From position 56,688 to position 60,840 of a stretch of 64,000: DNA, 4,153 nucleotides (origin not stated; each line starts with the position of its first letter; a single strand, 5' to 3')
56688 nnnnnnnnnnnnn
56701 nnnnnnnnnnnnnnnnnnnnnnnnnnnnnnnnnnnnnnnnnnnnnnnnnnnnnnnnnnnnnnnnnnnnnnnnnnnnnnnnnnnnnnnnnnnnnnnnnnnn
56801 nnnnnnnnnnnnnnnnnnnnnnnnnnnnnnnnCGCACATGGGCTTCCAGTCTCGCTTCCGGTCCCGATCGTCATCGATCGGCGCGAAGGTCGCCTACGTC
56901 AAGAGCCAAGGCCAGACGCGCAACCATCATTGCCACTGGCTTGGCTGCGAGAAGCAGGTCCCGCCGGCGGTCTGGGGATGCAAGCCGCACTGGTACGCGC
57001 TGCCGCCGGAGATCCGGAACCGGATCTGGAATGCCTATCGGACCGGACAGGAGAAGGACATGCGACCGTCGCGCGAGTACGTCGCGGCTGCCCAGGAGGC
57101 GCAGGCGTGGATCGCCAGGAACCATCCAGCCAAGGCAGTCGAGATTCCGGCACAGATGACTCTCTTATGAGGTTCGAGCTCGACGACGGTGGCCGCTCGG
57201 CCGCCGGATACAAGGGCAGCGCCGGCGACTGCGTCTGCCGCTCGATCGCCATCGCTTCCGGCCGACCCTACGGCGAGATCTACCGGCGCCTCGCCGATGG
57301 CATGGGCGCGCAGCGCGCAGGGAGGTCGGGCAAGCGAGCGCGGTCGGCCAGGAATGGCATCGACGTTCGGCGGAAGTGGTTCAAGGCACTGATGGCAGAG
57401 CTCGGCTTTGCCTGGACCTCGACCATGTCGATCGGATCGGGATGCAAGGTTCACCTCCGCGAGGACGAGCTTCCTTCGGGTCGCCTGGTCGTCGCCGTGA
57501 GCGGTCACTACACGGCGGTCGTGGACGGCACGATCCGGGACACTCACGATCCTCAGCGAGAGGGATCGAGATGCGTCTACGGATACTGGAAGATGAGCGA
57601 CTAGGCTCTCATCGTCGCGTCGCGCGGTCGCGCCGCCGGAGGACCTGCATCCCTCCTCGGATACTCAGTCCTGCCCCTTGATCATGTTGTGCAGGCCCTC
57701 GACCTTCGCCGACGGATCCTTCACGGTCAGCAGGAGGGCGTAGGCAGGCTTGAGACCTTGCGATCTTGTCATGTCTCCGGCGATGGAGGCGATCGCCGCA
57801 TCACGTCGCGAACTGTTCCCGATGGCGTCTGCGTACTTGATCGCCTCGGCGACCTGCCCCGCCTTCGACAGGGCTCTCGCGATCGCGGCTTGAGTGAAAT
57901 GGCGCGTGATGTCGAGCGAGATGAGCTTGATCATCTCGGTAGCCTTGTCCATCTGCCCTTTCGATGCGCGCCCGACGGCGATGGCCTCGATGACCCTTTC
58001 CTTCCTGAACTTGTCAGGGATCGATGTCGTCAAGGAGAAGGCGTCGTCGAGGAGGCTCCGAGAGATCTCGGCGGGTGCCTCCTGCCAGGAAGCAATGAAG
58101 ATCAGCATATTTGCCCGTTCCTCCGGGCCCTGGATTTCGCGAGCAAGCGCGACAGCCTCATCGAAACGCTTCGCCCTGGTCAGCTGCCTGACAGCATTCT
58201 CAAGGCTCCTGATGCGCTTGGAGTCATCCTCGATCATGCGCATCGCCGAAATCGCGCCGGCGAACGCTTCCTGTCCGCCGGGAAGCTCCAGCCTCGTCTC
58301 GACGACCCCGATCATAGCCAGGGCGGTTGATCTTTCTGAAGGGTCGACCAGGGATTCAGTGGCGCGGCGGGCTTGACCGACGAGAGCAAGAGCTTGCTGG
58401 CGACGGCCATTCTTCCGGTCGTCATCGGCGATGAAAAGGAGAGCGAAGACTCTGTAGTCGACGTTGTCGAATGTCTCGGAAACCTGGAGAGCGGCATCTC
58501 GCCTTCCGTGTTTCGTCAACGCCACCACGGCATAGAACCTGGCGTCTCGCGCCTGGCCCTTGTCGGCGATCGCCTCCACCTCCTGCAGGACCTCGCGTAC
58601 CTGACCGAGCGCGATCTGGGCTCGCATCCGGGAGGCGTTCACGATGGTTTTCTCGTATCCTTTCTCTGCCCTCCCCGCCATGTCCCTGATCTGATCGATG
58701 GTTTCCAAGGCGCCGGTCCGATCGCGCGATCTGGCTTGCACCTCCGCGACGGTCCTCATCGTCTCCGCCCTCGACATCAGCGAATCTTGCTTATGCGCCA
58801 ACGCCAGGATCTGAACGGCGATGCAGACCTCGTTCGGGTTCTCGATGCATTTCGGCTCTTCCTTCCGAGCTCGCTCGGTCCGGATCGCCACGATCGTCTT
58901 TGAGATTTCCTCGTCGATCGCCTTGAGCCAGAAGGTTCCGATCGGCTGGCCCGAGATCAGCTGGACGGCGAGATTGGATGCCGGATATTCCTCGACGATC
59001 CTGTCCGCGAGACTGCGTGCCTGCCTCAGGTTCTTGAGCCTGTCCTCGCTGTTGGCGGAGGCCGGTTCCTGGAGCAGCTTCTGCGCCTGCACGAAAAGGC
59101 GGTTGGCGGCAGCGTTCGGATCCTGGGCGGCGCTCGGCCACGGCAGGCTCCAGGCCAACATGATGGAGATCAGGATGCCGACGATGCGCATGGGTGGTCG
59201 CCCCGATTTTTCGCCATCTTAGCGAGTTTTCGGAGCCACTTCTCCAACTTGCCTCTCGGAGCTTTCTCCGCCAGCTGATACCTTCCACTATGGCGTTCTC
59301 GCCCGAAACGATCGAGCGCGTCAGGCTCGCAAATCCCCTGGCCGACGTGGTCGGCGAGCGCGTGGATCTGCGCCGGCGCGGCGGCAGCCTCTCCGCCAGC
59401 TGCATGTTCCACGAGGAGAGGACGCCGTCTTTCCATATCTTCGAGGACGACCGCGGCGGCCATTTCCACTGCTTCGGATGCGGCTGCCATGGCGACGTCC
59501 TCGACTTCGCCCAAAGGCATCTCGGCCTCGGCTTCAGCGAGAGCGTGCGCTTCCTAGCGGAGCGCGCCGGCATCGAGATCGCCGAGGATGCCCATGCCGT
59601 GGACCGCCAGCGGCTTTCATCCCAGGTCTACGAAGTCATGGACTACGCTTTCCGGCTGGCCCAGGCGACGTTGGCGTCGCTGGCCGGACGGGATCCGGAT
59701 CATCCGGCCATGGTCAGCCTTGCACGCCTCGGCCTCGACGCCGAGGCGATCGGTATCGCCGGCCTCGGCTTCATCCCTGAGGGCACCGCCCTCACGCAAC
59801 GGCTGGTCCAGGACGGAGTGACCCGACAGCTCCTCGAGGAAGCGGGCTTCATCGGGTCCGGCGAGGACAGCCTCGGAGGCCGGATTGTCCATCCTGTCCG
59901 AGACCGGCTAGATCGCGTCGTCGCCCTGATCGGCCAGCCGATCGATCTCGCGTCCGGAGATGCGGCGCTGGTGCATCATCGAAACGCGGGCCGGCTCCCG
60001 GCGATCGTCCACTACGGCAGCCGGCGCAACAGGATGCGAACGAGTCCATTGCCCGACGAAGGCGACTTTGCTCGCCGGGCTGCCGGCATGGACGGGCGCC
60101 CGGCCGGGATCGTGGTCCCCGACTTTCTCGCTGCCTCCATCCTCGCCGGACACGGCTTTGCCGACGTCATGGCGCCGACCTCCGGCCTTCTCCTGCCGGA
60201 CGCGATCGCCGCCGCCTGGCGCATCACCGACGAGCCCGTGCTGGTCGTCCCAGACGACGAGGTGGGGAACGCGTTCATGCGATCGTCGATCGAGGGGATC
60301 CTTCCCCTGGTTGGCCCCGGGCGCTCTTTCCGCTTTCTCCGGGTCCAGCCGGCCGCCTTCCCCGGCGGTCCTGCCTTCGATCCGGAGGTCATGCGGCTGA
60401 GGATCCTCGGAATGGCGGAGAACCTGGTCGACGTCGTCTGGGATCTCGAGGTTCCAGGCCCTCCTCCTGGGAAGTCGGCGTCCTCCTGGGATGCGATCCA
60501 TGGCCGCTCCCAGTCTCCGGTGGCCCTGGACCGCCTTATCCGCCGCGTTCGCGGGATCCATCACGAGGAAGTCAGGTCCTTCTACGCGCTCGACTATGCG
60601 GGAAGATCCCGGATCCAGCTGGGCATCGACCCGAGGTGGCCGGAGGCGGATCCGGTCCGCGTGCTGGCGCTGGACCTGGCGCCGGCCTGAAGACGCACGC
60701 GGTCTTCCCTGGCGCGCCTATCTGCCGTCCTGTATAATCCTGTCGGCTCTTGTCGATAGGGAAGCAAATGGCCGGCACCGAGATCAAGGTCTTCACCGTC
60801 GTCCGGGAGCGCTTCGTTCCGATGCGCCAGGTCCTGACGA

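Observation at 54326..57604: HNH-RNA ligase fusion in an operon with a low-GC pol-beta nucleotidyltransferase and a Cys/His zinc-finger-like protein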

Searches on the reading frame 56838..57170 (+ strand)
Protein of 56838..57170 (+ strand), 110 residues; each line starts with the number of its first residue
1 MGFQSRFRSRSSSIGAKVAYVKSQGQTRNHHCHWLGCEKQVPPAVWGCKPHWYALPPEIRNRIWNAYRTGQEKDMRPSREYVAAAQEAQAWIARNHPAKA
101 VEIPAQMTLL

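Call 3: search_protein_families(library=pfam, proteins=[window:56838-57170:+], max_evalue=0.1)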
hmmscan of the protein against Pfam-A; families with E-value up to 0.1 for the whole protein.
window:56838-57170:+ (110 aa): 1 family
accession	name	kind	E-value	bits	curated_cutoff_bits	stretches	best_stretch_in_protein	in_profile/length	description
PF20150.5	2EXR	-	0.028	15.9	24.8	1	54-68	6-22/94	2EXR family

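Call 4: search_protein_families(library=phrogs, proteins=[window:56838-57170:+], max_evalue=0.01)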
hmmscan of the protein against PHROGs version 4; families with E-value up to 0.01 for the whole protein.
window:56838-57170:+ (110 aa): 2 families
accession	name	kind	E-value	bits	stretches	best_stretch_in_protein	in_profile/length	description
phrog_18063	-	unknown function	3.3e-32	111.6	1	25-99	1-75/94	-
phrog_33250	-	unknown function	0.00046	21.3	1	42-76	21-55/57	-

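Call 5: search_protein_families(library=ncbifam, proteins=[window:56838-57170:+], max_evalue=0.1)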
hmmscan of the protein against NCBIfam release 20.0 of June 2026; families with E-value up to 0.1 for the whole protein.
window:56838-57170:+ (110 aa): 0 families

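Call 6: search_protein_families(library=padloc, proteins=[window:56838-57170:+], max_evalue=0.1)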
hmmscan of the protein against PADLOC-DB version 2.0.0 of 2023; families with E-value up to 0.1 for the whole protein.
window:56838-57170:+ (110 aa): 0 families

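Call 73: search_dna_similar(query=window:56838-57170:+, collection=phages, mode=protein, max_rows=20, max_evalue=0.001)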
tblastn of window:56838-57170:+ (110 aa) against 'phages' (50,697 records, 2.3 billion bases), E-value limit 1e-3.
Records with a match: 8; places in all: 8; records where one place covers at least 80% of the query: 0.
Best place of each record, by identity: <60% 8.
By first word of the organism name: Mycobacterium 4; Sphingomonas 1; Variovorax 1; Myxococcus 1; Virus 1.
By host as written in the record: Mycobacterium smegmatis mc2 155 2; - 2; Sphingomonas sp. LR55 1; Variovorax sp. ZS18.2.2 1; Mycobacterium 1; Myxococcus sp. 1.
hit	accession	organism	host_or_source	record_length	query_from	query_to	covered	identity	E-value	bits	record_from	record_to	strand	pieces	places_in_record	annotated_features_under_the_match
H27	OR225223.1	Sphingomonas phage Carli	Sphingomonas sp. LR55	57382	17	82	60%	38.6%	2e-7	53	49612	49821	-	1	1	hypothetical protein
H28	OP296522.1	Variovorax phage VarioGold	Variovorax sp. ZS18.2.2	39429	29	82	49%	46.3%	3e-8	56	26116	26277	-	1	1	hypothetical protein (x2)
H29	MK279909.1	Mycobacterium phage DrLupo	Mycobacterium smegmatis mc2 155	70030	29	82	49%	42.6%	9e-8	54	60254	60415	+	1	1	87: hypothetical protein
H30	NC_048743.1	Mycobacterium phage DrLupo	Mycobacterium smegmatis mc2 155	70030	29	82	49%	42.6%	9e-8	54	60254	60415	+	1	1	87: hypothetical protein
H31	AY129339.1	Mycobacterium phage Barnyard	-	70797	25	81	52%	40.4%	3e-7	52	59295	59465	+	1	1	82: hypothetical protein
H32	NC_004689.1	Mycobacterium phage Barnyard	Mycobacterium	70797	25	81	52%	40.4%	3e-7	52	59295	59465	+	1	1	gp82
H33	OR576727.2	Myxococcus phage Mx1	Myxococcus sp.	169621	29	82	49%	38.9%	1e-6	51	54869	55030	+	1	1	hypothetical protein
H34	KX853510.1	Virus Rctr197k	enrichment culture DAMO/AAA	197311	30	78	45%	40.8%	2e-6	50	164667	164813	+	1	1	conserved hypothetical protein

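Call 78: list_cluster_members(proteins=[P0153, P0001, window:56838-57170:+, window:57167-57604:+, window:53740-54312:+])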
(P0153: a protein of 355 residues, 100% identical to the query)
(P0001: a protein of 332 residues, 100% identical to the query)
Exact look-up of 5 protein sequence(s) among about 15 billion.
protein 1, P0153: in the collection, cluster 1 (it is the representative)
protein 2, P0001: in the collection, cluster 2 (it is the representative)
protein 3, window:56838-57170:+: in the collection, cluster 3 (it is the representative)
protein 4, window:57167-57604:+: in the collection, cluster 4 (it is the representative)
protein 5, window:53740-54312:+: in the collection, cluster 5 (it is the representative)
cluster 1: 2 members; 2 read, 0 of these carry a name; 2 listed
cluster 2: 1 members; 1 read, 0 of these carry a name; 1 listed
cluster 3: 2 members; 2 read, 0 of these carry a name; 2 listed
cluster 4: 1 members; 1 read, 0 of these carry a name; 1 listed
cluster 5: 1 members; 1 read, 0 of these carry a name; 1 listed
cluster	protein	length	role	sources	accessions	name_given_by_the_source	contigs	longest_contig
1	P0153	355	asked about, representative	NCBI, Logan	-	-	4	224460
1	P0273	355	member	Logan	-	-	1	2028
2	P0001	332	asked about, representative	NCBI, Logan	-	-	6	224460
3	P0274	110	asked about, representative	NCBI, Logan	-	-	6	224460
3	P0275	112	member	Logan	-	-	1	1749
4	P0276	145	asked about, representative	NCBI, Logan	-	-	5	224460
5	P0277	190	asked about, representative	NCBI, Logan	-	-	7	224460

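Call 93: get_annotated_region(hit=H28, flank=3000)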
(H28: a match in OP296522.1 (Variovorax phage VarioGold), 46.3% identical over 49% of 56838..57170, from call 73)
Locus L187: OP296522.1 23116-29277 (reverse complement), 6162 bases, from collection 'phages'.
description: Variovorax phage VarioGold, complete genome.
organism: Variovorax phage VarioGold (NCBI taxid 2981550)
taxonomy: Viruses; Duplodnaviria; Heunggongvirae; Uroviricota; Caudoviricetes
host: Variovorax sp. ZS18.2.2; source: arsenic-containing biofilms; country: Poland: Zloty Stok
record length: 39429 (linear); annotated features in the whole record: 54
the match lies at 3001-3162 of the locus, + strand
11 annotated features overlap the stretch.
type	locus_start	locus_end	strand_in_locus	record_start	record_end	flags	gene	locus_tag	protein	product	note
CDS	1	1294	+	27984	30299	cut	-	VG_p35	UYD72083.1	ParB/RepB/Spo0J family partition protein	-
CDS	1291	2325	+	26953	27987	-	-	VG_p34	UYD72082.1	hypothetical protein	-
CDS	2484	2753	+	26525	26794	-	-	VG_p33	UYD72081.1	hypothetical protein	-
CDS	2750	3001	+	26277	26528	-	-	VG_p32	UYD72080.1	hypothetical protein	-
CDS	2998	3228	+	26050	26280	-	-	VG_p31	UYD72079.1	hypothetical protein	-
CDS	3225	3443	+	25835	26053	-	-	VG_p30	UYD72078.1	MerR family regulatory protein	-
CDS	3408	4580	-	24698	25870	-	-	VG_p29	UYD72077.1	site-specific tyrosine recombinase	-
misc_feature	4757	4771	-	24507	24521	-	-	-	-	-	attP; phage attachment site; label: attP; phage attachment site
CDS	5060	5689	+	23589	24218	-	-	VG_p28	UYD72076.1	two transmembrane segments containing protein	-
CDS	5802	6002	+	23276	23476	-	-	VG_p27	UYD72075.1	two transmembrane segments containing protein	-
CDS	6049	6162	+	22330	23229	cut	-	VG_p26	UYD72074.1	hypothetical protein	-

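Call 94: get_annotated_region(hit=H29, flank=3000)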
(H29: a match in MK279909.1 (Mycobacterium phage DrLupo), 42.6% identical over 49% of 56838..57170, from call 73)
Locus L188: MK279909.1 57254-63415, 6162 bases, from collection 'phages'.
description: Mycobacterium phage DrLupo, complete genome.
organism: Mycobacterium phage DrLupo (NCBI taxid 2499037)
taxonomy: Viruses; Duplodnaviria; Heunggongvirae; Uroviricota; Caudoviricetes; Barnyardvirus; Barnyardvirus drlupo
host: Mycobacterium smegmatis mc2 155; source: -; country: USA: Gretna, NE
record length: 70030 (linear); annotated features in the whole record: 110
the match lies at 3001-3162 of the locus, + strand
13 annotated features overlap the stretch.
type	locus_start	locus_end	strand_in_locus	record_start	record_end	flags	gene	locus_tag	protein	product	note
CDS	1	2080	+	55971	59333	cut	85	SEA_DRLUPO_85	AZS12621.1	DnaE-like DNA polymerase III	DnaE-like DNA polymerase III (alpha)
CDS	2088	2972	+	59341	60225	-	86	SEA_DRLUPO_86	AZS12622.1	hypothetical protein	-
CDS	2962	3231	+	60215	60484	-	87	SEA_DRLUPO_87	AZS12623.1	hypothetical protein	-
CDS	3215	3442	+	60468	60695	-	88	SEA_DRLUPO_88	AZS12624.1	hypothetical protein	-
CDS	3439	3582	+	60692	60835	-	89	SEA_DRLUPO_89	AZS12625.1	hypothetical protein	-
CDS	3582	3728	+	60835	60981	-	90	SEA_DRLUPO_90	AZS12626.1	hypothetical protein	-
CDS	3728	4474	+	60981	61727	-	91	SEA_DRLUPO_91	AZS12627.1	RuvC-like resolvase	-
CDS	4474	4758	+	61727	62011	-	92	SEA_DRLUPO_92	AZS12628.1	hypothetical protein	-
CDS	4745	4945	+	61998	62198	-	93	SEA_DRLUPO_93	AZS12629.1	hypothetical protein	-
CDS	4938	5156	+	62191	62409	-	94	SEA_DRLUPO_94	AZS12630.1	hypothetical protein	-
CDS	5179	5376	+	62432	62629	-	95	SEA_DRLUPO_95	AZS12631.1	hypothetical protein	-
CDS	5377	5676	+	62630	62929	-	96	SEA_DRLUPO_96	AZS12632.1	hypothetical protein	-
CDS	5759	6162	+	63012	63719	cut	97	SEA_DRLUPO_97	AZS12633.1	hydrolase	-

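Call 95: get_annotated_region(hit=H27, flank=3000)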
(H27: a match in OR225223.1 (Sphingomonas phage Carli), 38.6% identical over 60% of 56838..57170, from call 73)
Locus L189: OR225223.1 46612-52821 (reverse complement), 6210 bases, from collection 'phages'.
description: Sphingomonas phage Carli, complete genome.
organism: Sphingomonas phage Carli (NCBI taxid 3065695)
taxonomy: Viruses; Duplodnaviria; Heunggongvirae; Uroviricota; Caudoviricetes
host: Sphingomonas sp. LR55; source: wastewater; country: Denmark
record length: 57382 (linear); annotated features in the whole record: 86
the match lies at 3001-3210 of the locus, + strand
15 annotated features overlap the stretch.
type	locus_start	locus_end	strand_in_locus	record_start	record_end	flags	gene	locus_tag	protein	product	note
CDS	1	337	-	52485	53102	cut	-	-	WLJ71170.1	hypothetical protein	-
CDS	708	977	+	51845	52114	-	-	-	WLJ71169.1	hypothetical protein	-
CDS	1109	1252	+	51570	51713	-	-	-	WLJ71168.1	hypothetical protein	-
CDS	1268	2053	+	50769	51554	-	-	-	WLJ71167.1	hypothetical protein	-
CDS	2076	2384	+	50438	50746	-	-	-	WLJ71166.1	hypothetical protein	-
CDS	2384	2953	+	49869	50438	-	-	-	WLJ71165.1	hypothetical protein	-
CDS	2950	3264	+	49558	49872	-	-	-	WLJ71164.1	hypothetical protein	-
CDS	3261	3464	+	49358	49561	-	-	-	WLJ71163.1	hypothetical protein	-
CDS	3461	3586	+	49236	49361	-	-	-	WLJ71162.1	hypothetical protein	-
CDS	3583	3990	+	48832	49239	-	-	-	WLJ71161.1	hypothetical protein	-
CDS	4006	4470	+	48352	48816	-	-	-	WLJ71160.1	hypothetical protein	-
CDS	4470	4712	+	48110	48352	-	-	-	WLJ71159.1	hypothetical protein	-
CDS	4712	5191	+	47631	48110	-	-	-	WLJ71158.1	hypothetical protein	-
CDS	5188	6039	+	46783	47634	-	-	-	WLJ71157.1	hypothetical protein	-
CDS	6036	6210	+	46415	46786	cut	-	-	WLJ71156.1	hypothetical protein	-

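Call 96: get_annotated_region(hit=H33, flank=3000)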
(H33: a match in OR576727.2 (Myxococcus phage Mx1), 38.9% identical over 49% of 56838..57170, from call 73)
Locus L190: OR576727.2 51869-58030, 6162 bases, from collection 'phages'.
description: Myxococcus phage Mx1, complete genome.
organism: Myxococcus phage Mx1 (NCBI taxid 2994995)
taxonomy: Viruses; Duplodnaviria; Heunggongvirae; Uroviricota; Caudoviricetes
host: Myxococcus sp.; source: cow dung; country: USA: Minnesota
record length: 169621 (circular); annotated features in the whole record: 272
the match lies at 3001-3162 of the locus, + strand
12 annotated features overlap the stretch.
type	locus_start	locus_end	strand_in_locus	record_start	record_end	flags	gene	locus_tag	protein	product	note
CDS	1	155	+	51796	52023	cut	-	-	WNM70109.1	hypothetical protein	-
tRNA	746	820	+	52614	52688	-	-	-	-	tRNA-Leu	-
tRNA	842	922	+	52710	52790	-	-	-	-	tRNA-Leu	-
CDS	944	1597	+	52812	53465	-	-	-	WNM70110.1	VWA domain-containing protein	-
CDS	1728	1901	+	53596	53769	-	-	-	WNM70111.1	hypothetical protein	-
CDS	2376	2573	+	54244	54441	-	-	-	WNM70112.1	hypothetical protein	-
CDS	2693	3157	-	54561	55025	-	-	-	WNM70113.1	hypothetical protein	-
CDS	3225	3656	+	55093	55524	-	-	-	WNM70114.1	hypothetical protein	-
CDS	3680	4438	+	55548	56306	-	-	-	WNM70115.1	DUF4326 and YspA-like SLOG domain protein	-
CDS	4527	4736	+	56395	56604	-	-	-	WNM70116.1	hypothetical protein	-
CDS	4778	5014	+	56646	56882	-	-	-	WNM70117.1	hypothetical protein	-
CDS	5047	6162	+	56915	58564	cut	-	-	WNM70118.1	putative ribonucleoprotein related-protein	putative ribonucleoprotein related-protein TROVEDomain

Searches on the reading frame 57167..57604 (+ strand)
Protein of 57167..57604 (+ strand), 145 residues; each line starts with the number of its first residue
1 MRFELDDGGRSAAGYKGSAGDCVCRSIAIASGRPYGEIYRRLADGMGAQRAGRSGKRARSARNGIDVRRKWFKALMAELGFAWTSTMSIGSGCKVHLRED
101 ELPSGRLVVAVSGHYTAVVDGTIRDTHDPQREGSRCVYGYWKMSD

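Call 3: search_protein_families(library=pfam, proteins=[window:57167-57604:+], max_evalue=0.1)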
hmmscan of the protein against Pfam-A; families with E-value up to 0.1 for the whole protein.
window:57167-57604:+ (145 aa): 0 families

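Call 4: search_protein_families(library=phrogs, proteins=[window:57167-57604:+], max_evalue=0.01)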
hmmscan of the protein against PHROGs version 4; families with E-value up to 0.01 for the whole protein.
window:57167-57604:+ (145 aa): 1 family
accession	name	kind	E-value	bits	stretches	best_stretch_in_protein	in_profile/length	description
phrog_3754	-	unknown function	1.6e-11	45.7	1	17-143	19-143/145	-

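Call 5: search_protein_families(library=ncbifam, proteins=[window:57167-57604:+], max_evalue=0.1)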
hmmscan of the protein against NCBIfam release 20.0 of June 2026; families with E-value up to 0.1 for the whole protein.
window:57167-57604:+ (145 aa): 0 families

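Call 6: search_protein_families(library=padloc, proteins=[window:57167-57604:+], max_evalue=0.1)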
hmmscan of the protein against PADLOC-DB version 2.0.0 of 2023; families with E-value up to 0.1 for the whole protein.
window:57167-57604:+ (145 aa): 0 families

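Call 74: search_dna_similar(query=window:57167-57604:+, collection=phages, mode=protein, max_rows=20, max_evalue=0.001)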
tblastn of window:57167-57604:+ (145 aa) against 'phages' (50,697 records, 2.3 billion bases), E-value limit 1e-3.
Records with a match: 3; places in all: 3; records where one place covers at least 80% of the query: 3.
Best place of each record, by identity: <60% 3.
By first word of the organism name: Tunturiibacter 1; Myxococcus 1; Sinorhizobium 1.
By host as written in the record: Tunturiibacter psychrotolerans X4BP1 1; Myxococcus sp. 1; Sinohrizobium meliloti NRRL L-50 1.
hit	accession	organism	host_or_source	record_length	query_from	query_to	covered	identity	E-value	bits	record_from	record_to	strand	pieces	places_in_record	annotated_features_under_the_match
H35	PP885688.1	Tunturiibacter phage Tunturi_5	Tunturiibacter psychrotolerans X4BP1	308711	5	145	97%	53.8%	1e-35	134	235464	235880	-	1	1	hypothetical protein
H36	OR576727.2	Myxococcus phage Mx1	Myxococcus sp.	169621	2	141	97%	50.7%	6e-36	135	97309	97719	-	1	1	hypothetical protein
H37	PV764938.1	Sinorhizobium phage Phosso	Sinohrizobium meliloti NRRL L-50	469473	3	143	97%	46.8%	9e-32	124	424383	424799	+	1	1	hypothetical protein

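Call 92: find_related_loci(query=window:57167-57604:+, collection=viral_contigs, flank=10000)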
Query window:57167-57604:+ (145 aa) in viral_contigs; peptide patterns used: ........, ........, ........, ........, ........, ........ (x = any residue, [..] = any of these).
7 stretches matched a pattern; 6 encode a relative of the query (tblastn E <= 1e-3); 6 distinct loci.
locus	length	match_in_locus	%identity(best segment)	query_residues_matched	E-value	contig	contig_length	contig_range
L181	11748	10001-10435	63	3-145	5e-60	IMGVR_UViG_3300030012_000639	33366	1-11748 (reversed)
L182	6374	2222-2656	63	3-145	1e-59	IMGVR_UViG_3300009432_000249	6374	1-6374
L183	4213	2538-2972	63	3-145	1e-59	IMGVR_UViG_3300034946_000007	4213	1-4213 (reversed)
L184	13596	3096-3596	54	1-144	2e-53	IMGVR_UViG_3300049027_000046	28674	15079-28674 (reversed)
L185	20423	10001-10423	55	1-142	1e-43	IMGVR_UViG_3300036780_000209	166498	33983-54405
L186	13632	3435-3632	38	72-142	3e-7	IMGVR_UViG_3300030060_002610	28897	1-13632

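Call 108: search_solved_structures(query=window:57167-57604:+, max_evalue=10)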
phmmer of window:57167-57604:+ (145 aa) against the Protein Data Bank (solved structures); distinct sequences matched with E-value up to 10: 1.
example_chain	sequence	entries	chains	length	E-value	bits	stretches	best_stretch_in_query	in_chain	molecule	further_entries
7ybf_A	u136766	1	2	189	1.2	12.5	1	5-54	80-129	Histone H2B-alpha,Histone H2A-beta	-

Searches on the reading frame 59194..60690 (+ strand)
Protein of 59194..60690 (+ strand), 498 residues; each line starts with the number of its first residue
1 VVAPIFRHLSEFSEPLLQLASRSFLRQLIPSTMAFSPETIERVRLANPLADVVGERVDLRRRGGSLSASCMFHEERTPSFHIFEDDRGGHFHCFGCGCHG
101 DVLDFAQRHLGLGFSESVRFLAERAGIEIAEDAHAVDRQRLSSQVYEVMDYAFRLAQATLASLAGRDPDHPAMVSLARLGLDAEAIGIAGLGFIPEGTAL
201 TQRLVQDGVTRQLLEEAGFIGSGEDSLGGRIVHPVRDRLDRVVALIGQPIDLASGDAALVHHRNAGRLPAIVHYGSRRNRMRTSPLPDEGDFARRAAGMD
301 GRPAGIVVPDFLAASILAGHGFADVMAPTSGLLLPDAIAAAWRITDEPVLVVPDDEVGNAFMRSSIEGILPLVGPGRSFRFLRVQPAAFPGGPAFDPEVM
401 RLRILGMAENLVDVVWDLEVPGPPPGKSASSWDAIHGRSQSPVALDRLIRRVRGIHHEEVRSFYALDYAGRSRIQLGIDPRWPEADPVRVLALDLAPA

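Call 14: search_protein_families(library=phrogs, proteins=[window:59194-60690:+], max_evalue=0.00001)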
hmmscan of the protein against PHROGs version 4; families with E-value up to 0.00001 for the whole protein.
window:59194-60690:+ (498 aa): 6 families
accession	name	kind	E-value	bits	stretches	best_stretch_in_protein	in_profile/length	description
phrog_6444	-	DNA, RNA and nucleotide metabolism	7.4e-42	144.9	1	33-247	3-220/577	DNA primase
phrog_18097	-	DNA, RNA and nucleotide metabolism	1e-18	68.6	1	43-147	10-111/199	DNA primase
phrog_11992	-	unknown function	9.1e-16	59.6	1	40-138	4-96/177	-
phrog_47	-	DNA, RNA and nucleotide metabolism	2.4e-15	57.1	1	59-245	44-196/947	DNA primase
phrog_510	-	DNA, RNA and nucleotide metabolism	3.6e-10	40.2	1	58-146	36-136/667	DNA primase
phrog_26824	-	unknown function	2.2e-07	30.4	1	69-127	29-89/868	-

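Call 15: search_protein_families(library=pfam, proteins=[window:59194-60690:+], max_evalue=0.0001)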
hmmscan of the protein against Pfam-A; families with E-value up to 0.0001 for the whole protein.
window:59194-60690:+ (498 aa): 1 family
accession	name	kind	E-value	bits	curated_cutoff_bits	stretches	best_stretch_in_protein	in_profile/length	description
PF01807.25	Zn_ribbon_DnaG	-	1.8e-24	85.9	24.9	1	37-131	3-95/98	CHC2 zinc finger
